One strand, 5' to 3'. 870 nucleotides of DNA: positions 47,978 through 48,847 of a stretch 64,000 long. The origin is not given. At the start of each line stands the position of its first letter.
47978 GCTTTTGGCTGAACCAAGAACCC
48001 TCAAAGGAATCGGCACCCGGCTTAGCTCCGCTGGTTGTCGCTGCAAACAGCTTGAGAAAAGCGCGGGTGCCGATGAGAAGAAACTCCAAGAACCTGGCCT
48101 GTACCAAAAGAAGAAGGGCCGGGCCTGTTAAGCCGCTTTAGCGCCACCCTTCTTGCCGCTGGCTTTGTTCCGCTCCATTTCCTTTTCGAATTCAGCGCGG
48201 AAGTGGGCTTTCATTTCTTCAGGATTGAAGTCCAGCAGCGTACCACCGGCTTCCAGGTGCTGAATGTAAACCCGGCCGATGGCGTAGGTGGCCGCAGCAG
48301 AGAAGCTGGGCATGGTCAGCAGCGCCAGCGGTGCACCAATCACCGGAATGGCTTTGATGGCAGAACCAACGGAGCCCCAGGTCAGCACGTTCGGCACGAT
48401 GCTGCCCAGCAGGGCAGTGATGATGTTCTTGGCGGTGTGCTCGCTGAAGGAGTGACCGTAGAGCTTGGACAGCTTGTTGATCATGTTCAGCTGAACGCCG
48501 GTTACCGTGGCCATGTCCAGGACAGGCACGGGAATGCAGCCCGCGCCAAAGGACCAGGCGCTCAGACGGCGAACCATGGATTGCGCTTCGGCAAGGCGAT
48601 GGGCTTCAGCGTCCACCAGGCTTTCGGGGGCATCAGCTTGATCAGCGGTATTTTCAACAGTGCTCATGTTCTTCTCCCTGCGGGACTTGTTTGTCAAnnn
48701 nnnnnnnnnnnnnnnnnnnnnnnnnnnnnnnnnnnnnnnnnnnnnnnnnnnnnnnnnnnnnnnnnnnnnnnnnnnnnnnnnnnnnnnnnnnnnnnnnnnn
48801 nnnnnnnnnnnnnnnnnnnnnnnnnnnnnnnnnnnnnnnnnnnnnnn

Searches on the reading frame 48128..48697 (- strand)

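Call 11: search_protein_families(library=pfam, proteins=[window:48128-48697:-], max_evalue=0.001)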
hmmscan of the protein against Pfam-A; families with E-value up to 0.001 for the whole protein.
window:48128-48697:- (189 aa): 1 family
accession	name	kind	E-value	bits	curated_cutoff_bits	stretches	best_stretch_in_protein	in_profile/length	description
PF05128.17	DUF697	-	2.3e-09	37.6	27.7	1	32-101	16-86/162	Domain of unknown function (DUF697)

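Call 31: search_protein_families(library=ncbifam, proteins=[window:48128-48697:-], max_evalue=0.01)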
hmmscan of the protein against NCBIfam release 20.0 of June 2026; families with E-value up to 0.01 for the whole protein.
window:48128-48697:- (189 aa): 2 families
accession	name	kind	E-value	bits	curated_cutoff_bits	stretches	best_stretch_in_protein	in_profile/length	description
NF049994.1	slr1306_fam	domain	0.00072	18.3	490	1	54-96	326-368/470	slr1306 family protein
TIGR01620.2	hyp_HI0043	subfamily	0.0036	17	160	1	37-82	195-241/329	TIGR01620 family protein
